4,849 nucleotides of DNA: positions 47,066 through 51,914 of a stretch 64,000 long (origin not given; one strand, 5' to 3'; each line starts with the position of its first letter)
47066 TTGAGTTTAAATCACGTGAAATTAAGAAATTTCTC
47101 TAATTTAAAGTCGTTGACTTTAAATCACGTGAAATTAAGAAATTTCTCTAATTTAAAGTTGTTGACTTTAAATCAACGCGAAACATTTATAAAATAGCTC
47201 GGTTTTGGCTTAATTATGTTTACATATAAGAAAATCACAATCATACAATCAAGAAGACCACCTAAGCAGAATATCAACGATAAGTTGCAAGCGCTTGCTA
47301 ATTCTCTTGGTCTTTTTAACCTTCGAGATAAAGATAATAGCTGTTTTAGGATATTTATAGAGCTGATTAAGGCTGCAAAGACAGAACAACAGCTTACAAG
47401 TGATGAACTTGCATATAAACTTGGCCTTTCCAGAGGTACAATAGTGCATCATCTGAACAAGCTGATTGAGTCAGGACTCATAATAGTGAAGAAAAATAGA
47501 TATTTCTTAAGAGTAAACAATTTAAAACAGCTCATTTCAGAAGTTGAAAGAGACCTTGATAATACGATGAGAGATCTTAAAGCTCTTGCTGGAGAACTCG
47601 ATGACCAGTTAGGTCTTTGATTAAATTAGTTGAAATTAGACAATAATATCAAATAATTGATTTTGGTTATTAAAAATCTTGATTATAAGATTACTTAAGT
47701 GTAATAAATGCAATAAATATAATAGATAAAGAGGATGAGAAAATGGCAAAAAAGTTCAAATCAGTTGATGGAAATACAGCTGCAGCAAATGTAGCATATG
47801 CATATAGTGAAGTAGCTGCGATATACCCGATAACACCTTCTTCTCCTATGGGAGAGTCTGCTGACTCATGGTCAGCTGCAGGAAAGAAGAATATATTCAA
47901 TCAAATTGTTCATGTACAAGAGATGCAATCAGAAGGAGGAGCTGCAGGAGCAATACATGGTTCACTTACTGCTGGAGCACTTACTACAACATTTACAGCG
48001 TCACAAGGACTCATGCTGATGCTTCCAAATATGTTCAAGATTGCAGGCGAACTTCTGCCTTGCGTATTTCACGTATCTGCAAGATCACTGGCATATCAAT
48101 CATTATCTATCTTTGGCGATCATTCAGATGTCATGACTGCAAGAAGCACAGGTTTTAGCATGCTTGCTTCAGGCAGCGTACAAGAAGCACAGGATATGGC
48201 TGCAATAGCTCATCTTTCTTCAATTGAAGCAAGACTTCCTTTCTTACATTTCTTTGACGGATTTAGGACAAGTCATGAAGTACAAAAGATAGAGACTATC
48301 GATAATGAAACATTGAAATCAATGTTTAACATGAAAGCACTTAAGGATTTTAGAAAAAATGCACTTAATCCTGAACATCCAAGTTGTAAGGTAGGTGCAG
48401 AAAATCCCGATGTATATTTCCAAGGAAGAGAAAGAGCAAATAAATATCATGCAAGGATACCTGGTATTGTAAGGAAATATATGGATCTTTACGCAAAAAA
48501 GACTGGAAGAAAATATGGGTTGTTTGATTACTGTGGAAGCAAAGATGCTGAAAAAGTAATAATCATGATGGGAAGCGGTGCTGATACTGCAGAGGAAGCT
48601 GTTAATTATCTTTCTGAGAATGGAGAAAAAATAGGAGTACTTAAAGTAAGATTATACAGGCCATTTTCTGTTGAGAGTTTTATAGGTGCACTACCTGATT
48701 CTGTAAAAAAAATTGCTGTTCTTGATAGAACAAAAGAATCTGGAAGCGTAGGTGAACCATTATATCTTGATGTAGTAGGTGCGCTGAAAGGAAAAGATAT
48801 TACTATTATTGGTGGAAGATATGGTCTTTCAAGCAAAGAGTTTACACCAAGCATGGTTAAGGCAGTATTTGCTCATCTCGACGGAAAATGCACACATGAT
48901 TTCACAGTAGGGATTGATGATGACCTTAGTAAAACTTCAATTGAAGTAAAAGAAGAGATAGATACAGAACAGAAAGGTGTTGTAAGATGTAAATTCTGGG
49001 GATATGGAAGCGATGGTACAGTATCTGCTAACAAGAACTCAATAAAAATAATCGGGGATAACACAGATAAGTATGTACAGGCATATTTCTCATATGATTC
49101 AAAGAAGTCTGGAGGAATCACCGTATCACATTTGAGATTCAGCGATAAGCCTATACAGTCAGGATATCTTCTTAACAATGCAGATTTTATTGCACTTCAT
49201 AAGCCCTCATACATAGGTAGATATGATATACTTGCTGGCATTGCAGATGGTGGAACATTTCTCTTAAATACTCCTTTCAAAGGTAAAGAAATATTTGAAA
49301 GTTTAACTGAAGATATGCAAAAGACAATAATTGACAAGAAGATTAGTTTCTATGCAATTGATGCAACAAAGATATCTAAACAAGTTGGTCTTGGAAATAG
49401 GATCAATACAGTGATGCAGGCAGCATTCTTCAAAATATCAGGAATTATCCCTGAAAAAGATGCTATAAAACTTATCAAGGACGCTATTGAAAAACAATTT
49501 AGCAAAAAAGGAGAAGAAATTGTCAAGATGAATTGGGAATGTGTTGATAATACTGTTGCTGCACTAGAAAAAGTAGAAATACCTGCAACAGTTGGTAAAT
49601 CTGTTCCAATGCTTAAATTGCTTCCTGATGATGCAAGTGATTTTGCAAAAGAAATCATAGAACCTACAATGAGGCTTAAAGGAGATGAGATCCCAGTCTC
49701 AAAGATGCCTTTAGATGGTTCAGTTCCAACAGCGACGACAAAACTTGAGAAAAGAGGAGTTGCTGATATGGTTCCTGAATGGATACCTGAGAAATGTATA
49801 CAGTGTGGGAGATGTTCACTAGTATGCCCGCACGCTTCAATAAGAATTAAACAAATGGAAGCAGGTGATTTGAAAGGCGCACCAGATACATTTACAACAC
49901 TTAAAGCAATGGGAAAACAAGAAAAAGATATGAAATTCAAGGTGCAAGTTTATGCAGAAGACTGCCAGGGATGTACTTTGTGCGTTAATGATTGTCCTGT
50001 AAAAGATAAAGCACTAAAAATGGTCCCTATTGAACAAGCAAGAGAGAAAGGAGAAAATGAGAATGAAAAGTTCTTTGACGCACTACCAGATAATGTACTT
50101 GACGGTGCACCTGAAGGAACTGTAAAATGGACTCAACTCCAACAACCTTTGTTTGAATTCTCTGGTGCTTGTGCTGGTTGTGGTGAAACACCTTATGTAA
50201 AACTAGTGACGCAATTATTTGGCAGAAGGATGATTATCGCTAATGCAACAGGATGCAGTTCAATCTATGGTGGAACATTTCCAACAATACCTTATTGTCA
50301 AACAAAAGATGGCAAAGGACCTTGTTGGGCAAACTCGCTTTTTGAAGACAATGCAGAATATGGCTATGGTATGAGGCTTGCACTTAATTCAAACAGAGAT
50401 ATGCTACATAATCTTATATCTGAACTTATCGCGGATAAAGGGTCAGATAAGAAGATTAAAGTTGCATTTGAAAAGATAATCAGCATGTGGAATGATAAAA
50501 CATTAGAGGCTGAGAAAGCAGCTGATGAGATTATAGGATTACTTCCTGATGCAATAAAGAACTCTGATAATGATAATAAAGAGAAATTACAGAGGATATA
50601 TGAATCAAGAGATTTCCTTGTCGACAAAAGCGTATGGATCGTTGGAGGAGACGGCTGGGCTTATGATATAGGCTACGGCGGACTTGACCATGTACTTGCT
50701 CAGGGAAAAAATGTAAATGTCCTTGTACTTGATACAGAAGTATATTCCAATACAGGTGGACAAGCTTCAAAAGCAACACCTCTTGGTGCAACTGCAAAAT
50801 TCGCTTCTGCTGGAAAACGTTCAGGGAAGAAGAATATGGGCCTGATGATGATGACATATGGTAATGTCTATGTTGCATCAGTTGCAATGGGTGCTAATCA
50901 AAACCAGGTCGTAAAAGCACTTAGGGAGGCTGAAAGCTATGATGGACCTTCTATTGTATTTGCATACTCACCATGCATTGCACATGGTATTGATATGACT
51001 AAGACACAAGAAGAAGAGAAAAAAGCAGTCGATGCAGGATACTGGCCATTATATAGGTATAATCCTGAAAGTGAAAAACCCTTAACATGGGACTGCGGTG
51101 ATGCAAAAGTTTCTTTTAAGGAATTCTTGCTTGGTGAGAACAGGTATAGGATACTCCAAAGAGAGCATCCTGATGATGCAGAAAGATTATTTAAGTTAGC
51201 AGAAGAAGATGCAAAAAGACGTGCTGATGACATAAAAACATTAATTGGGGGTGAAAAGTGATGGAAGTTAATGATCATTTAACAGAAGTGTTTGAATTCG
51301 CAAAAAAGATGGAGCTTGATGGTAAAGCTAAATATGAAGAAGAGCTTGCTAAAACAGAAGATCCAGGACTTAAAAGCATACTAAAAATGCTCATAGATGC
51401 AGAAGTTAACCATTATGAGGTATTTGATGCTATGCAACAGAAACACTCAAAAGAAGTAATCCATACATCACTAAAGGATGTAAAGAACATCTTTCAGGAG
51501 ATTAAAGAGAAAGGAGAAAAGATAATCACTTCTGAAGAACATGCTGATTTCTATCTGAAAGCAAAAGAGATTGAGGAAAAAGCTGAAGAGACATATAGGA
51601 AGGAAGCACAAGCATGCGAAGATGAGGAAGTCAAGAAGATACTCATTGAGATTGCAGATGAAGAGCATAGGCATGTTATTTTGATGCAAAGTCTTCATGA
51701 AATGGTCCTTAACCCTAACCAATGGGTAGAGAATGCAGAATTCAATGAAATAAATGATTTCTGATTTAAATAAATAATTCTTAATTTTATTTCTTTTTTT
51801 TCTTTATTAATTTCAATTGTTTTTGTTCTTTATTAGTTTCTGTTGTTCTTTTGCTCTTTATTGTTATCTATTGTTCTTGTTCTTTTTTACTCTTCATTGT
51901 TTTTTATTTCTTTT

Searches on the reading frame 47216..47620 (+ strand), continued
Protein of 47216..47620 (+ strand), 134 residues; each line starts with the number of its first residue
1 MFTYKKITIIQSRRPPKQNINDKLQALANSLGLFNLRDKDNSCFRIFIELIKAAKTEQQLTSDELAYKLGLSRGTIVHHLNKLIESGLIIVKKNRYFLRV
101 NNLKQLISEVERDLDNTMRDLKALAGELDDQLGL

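Call 39: predict_structure(alignment_id=A1)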
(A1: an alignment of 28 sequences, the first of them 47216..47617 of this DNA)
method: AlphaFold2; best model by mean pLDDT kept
length: 134 residues; sequences in the alignment: 28
mean_pLDDT: 78.8   pTM: 0.66
mean pLDDT of the five models: 78.8, 77.5, 76.8, 76.7, 71.9
residues with pLDDT >= 90: 30; 70-90: 80; 50-70: 9; < 50: 15
segments of 3 or more residues with pLDDT < 50: 1-15
pLDDT, mean of each block of 10 residues (from residue 1): 39 55 74 70 87 87 91 90 85 88 80 86 91 79
secondary structure, 60 per line:
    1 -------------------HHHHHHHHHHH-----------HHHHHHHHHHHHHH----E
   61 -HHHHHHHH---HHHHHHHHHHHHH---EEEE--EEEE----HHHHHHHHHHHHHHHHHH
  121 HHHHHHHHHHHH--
elements in order: H20-30 H42-55 H62-69 H73-85 E89-92 E95-98 H103-132

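Call 44: find_encoding_contigs(protein=P0008, flank=1500, max_places=2)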
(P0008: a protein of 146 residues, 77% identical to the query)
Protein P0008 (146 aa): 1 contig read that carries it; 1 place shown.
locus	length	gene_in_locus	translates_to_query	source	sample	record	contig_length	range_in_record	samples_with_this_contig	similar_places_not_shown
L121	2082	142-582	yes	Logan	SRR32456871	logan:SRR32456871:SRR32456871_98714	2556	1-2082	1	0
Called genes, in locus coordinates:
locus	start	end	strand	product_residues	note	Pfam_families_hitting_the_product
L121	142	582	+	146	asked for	PF12840:HTH_20 (weak), PF08279:HTH_11 (weak), PF13412:HTH_24 (faint), PF13545:HTH_Crp_2 (weak), PF01022:HTH_5 (weak)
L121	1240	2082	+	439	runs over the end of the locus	?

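Call 45: find_encoding_contigs(protein=P0009, flank=1500, max_places=2)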
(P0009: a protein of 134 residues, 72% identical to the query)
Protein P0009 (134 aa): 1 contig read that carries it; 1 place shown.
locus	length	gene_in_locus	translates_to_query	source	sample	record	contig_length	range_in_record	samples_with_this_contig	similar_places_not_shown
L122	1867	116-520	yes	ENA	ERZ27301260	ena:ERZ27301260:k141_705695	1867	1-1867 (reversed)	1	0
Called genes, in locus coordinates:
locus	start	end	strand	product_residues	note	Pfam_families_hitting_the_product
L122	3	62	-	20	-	?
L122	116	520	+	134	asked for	PF13545:HTH_Crp_2 (weak), PF12840:HTH_20, PF08279:HTH_11 (weak), PF01022:HTH_5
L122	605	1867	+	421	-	?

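Call 46: find_encoding_contigs(protein=P0012, flank=1500, max_places=2)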
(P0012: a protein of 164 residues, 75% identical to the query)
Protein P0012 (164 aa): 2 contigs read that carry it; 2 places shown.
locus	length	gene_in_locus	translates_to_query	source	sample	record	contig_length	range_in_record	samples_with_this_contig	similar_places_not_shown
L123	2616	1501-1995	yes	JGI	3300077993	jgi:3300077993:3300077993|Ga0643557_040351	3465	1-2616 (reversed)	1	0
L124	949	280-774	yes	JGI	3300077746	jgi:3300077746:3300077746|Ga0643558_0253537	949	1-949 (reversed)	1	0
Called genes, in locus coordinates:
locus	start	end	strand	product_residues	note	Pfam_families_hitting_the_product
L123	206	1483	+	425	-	-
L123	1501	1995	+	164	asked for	PF13545:HTH_Crp_2 (weak), PF12840:HTH_20 (weak), PF08279:HTH_11 (weak), PF01022:HTH_5, PF13412:HTH_24 (weak)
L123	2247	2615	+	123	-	?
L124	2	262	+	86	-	?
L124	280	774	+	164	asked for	PF13545:HTH_Crp_2 (weak), PF12840:HTH_20 (weak), PF08279:HTH_11 (weak), PF01022:HTH_5, PF13412:HTH_24 (weak)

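Call 47: find_encoding_contigs(protein=P0013, flank=1500, max_places=2)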
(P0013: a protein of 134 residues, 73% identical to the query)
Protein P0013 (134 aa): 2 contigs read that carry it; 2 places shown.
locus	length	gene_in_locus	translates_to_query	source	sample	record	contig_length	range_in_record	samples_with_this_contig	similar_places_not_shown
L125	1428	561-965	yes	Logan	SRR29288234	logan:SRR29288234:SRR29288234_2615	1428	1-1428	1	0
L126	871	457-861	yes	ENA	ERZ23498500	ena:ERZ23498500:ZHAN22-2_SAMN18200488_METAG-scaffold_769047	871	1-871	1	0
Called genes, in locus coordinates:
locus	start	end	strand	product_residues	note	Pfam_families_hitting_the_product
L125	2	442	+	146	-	?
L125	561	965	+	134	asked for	PF12840:HTH_20, PF08279:HTH_11 (weak), PF13545:HTH_Crp_2 (faint), PF01022:HTH_5 (weak)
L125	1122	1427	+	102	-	?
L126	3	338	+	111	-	?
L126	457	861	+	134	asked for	PF12840:HTH_20, PF08279:HTH_11 (weak), PF13545:HTH_Crp_2 (faint), PF01022:HTH_5 (weak)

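Call 49: fold_search(model_id=the predicted structure, library=pdb)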
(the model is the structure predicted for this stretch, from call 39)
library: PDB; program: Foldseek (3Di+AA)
matches with E <= 10: 1871; with E <= 0.001: 2
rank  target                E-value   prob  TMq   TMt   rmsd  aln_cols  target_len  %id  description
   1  2pex_B                4.9e-04  1.00  0.43  0.42  17.4       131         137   17  Structure of reduced C22S OhrR from Xanthamonas Campestris (released 2007-12-11)
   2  2rdp                  6.2e-04  1.00  0.39  0.38  14.5       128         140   20  The structure of a MarR family protein from Bacillus stearothermophilus (released 2007-11-13)
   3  2d1h_A                1.2e-03  1.00  0.51  0.65   5.1       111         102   23  Crystal structure of ST1889 protein from thermoacidophilic archaeon Sulfolobus tokodaii (released 2006-09-05)
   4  4aih_E                1.2e-03  1.00  0.39  0.40  15.6       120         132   17  Crystal structure of RovA from Yersinia in its free form (released 2012-09-12)
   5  3f72_C                1.2e-03  1.00  0.37  0.47  12.1       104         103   15  Crystal Structure of the Staphylococcus aureus pI258 CadC Metal Binding Site 2 Mutant (released 2009-04-07)
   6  2d1h_B                1.5e-03  1.00  0.50  0.65   4.4       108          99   24  Crystal structure of ST1889 protein from thermoacidophilic archaeon Sulfolobus tokodaii (released 2006-09-05)
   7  5aiq_B                1.7e-03  1.00  0.41  0.41  17.8       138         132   18  Crystal structure of ligand-free NadR (released 2016-03-02)
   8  3fm5_D                2.0e-03  1.00  0.37  0.36  14.9       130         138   17  X-ray crystal structure of transcriptional regulator (MarR family) from Rhodococcus sp. RHA1 (released 2009-02-03)
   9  5bpd_C                2.1e-03  1.00  0.47  0.28   4.7       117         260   20  Structure of TrmBL2, an archaeal chromatin protein, shows a novel mode of DNA binding. (released 2015-09-02)
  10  2pex_A                2.2e-03  1.00  0.42  0.42  17.5       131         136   17  Structure of reduced C22S OhrR from Xanthamonas Campestris (released 2007-12-11)
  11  5f8f_B                2.2e-03  0.99  0.35  0.15  14.5       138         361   15  Rv2258c-SFG (released 2016-06-29)
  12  3gfj                  2.4e-03  1.00  0.42  0.40  12.3       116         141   17  Crystal structure of the ST1710 mutant (R89A) protein (released 2009-08-25)
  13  2hr3_A                2.4e-03  1.00  0.37  0.36  14.6       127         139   23  Crystal structure of putative transcriptional regulator protein from Pseudomonas aeruginosa PA01 at 2.4 A resolution (released 2006-09-19)
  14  2hr3_B                2.4e-03  1.00  0.36  0.36  14.5       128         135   23  Crystal structure of putative transcriptional regulator protein from Pseudomonas aeruginosa PA01 at 2.4 A resolution (released 2006-09-19)
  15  3f72_A                2.4e-03  1.00  0.35  0.43  12.6       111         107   16  Crystal Structure of the Staphylococcus aureus pI258 CadC Metal Binding Site 2 Mutant (released 2009-04-07)
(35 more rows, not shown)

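Call 54: search_protein_families(library=pfam, alignment_id=A3, max_evalue=0.00001)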
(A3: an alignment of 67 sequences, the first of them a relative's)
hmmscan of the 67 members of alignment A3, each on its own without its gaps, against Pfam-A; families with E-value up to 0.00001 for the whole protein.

A. member 1, L004:3334-3837:- (168 aa): 1 family
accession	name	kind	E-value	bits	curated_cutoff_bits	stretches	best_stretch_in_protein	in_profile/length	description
PF01025.24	GrpE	-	4.4e-41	140.8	25.8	1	4-159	6-165/165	GrpE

B. families by the number of members that match (of 67 scanned): 5 families
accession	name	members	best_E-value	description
PF01025.24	GrpE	51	1.8e-48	GrpE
PF00011.27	HSP20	8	1.4e-18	Hsp20/alpha crystallin family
PF17886.7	ArsA_HSP20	6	5.6e-08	HSP20-like domain found in ArsA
PF04969.22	CS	2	1.3e-06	CS domain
PF00166.26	Cpn10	1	7.4e-27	Chaperonin 10 Kd subunit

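Call 57: search_protein_families(library=ncbifam, proteins=[window:47216-47617:+, L014:4001-4402:+, L019:3294-3788:-], max_evalue=0.01)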
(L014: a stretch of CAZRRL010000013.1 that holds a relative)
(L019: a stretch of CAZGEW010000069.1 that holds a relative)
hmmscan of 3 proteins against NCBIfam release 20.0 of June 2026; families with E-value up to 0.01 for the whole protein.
window:47216-47617:+ (134 aa): 18 families
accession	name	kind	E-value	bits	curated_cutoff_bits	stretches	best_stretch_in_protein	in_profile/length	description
NF053606.1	Sta1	subfamily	6.6e-08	32.6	80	1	34-116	16-99/100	Sta1 family transcriptional regulator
NF040939.2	trans_reg_lrs14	equivalog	8.9e-08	32.1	90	1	34-116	17-101/103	Lrs14 family HTH-type transcriptional regulator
NF041413.1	ArsR_Rv2640c_fam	equivalog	4.2e-06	27.1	155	1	44-94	45-93/118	Rv2640c family ArsR-like transcriptional regulator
NF033788.1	HTH_metalloreg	subfamily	7.7e-05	22.4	55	1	56-93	22-59/77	metalloregulator ArsR/SmtB family transcription factor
NF033789.1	repress_SdpR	subfamily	8.4e-05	22.4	100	1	57-97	19-59/79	autorepressor SdpR family transcription factor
TIGR04176.1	MarR_EPS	equivalog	0.00067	19.7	88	1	49-93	8-52/105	MarR family EPS-associated transcriptional regulator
NF046008.1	ICE_MAGa4850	equivalog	0.00084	19.4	55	1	35-96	38-98/233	MAGa4850 family ICE element protein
NF053610.1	Sso10a_fam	subfamily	0.00095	19.2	60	1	44-97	4-55/64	Sso10a family chromatin protein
TIGR03338.1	phnR_burk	equivalog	0.0015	18.2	271.5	1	57-102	32-78/212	phosphonate utilization associated transcriptional regulator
NF045989.1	TransRegFnrLRhodb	equivalog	0.0018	17.6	300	1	55-118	181-243/245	transcriptional regulator FnrL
NF008273.0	PRK11050.1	equivalog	0.0021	17.7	153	1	46-97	40-92/156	manganese-binding transcriptional regulator MntR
TIGR01884.1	cas_HTH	subfamily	0.0027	17.1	60.2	1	63-95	160-192/202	CRISPR-associated CARF protein Csa3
NF041016.1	trans_reg_ArnR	equivalog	0.0029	17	400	1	42-112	115-186/269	HTH-type transcriptional activator ArnR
TIGR00122.1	birA_repr_reg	equivalog_domain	0.0032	17.3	70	1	56-91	10-45/69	biotin operon repressor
NF047795.1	TransRegDagR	equivalog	0.0057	14.6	1400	1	56-124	25-92/938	transcriptional regulator DagR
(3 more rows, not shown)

L014:4001-4402:+ (134 aa): 11 families
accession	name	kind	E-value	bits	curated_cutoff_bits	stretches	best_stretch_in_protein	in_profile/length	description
NF053606.1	Sta1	subfamily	4.5e-08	33.1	80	1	44-115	23-98/100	Sta1 family transcriptional regulator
NF040939.2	trans_reg_lrs14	equivalog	1.9e-07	31.1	90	1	44-116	24-101/103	Lrs14 family HTH-type transcriptional regulator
NF041413.1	ArsR_Rv2640c_fam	equivalog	2.1e-05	24.9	155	1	50-93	50-92/118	Rv2640c family ArsR-like transcriptional regulator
TIGR00122.1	birA_repr_reg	equivalog_domain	5.5e-05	23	70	1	56-99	10-54/69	biotin operon repressor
NF008847.0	PRK11886.1-2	equivalog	0.00011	21.6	293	1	48-104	8-65/320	bifunctional biotin--[acetyl-CoA-carboxylase] ligase/biotin operon repressor BirA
NF033789.1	repress_SdpR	subfamily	0.00013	21.9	100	1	49-100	15-62/79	autorepressor SdpR family transcription factor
NF008850.0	PRK11886.1-5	equivalog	0.00013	21.2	489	1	50-119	11-82/320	bifunctional biotin--[acetyl-CoA-carboxylase] ligase/biotin operon repressor BirA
NF046008.1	ICE_MAGa4850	equivalog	0.00043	20.4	55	1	39-104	42-107/233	MAGa4850 family ICE element protein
TIGR01884.1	cas_HTH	subfamily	0.00089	18.7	60.2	1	60-95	157-192/202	CRISPR-associated CARF protein Csa3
NF033788.1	HTH_metalloreg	subfamily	0.0013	18.5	55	1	57-92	23-58/77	metalloregulator ArsR/SmtB family transcription factor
NF008846.0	PRK11886.1-1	equivalog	0.0038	16.6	353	1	54-102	12-60/312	bifunctional biotin--[acetyl-CoA-carboxylase] ligase/biotin operon repressor BirA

L019:3294-3788:- (165 aa): 0 families

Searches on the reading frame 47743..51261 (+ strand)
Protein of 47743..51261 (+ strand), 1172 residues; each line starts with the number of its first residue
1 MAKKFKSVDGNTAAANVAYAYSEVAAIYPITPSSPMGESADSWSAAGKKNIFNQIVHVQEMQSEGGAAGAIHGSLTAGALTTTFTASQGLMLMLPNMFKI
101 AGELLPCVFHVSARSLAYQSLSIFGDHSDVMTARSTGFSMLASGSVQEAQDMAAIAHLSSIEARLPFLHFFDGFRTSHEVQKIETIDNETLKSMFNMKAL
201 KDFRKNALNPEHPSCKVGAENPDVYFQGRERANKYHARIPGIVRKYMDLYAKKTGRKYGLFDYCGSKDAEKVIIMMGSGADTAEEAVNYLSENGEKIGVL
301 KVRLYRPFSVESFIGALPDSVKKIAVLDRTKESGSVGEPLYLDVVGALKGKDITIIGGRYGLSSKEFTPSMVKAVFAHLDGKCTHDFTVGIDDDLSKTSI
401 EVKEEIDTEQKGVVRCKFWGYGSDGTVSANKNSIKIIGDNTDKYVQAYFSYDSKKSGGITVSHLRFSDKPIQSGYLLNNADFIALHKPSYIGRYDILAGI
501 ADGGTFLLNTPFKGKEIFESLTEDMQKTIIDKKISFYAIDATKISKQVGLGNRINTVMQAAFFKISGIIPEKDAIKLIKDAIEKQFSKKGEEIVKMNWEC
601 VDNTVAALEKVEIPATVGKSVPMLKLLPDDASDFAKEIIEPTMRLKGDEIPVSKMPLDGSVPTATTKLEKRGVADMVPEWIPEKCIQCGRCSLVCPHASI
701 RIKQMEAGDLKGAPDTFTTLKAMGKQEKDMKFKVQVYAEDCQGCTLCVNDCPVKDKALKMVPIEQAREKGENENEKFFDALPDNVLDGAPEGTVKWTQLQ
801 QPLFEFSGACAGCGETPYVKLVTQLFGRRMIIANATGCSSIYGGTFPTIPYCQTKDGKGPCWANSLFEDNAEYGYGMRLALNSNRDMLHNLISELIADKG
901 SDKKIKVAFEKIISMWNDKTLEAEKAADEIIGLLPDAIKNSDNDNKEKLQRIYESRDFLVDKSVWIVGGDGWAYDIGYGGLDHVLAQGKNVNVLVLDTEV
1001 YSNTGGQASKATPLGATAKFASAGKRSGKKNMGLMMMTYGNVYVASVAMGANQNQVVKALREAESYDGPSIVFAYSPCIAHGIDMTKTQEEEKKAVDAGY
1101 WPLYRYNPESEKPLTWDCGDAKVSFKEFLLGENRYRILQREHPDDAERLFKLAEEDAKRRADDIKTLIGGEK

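Call 9: search_protein_families(library=pfam, proteins=[window:47743-51261:+], max_evalue=0.1)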
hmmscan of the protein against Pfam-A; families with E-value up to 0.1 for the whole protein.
window:47743-51261:+ (1172 aa): 18 families
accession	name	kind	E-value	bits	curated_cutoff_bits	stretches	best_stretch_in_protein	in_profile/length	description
PF01855.24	POR_N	-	6.7e-77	258.8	27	1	17-247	2-230/231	Pyruvate flavodoxin/ferredoxin oxidoreductase, thiamine diP-bdg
PF01558.24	POR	-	6.7e-35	121.2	27.4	1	422-603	1-170/173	Pyruvate ferredoxin/flavodoxin oxidoreductase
PF10371.14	EKR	-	3.3e-16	59.3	27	1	628-674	9-55/55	Domain of unknown function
PF17147.9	PFOR_II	-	8.4e-16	58.6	27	1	269-369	1-99/102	Pyruvate:ferredoxin oxidoreductase core domain II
PF12838.12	Fer4_7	-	7.5e-09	36.4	27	1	684-754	1-51/52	4Fe-4S dicluster domain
PF02775.26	TPP_enzyme_C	-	2.8e-08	34.1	21.9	1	961-1072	46-149/151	Thiamine pyrophosphate enzyme, C-terminal TPP binding domain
PF13237.11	Fer4_10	-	4.1e-08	33.5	25.5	1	682-752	6-53/53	4Fe-4S dicluster domain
PF14697.11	Fer4_21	-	1.1e-07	32.3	35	1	683-755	6-55/59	4Fe-4S dicluster domain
PF13183.11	Fer4_8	-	3.5e-07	31.1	27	1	683-754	3-67/68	4Fe-4S dicluster domain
PF12837.12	Fer4_6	-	1.1e-06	28.8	25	1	677-699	1-23/24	4Fe-4S binding domain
PF13484.11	Fer4_16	-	2.7e-06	28.5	30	1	684-753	1-65/66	4Fe-4S double cluster binding domain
PF00037.32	Fer4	-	2.7e-06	27.4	21.1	1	678-700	1-23/24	4Fe-4S binding domain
PF12797.12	Fer4_2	-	1.1e-05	25.5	24.5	1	678-696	3-21/22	4Fe-4S binding domain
PF13187.11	Fer4_9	-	8.6e-05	22.9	27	2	684-753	1-49/52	4Fe-4S dicluster domain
PF25160.1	LdpA_Fe-S-bd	-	0.00026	21.1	27.6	1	681-703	24-46/49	LdpA Fe-S cluster-binding domain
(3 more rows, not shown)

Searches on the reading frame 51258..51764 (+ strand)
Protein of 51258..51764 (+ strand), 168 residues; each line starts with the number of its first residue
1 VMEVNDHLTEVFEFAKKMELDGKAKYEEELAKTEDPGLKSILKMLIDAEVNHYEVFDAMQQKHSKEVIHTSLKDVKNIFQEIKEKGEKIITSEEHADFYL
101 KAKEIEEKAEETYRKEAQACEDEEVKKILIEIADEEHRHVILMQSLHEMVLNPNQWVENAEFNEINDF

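Call 50: search_protein_families(library=pfam, proteins=[window:51258-51764:+], max_evalue=0.001)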
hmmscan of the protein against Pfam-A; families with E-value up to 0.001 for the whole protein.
window:51258-51764:+ (168 aa): 5 families
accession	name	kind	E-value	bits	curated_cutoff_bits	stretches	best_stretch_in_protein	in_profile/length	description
PF02915.23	Rubrerythrin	-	2.2e-06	28.5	22.8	1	4-59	81-136/137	Rubrerythrin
PF22277.2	EncFtn-like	-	6.1e-06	26.4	27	0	103-142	21-62/85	EncFtn-like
PF07875.18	Coat_F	-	0.00023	21.8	25.7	0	33-62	27-57/63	Coat F domain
PF09537.16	DUF2383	-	0.00033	21.2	30.8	0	106-145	13-52/111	Domain of unknown function (DUF2383)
PF09702.15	Cas_Csa5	-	0.00076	20.3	23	0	48-133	7-85/101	CRISPR-associated protein (Cas_Csa5)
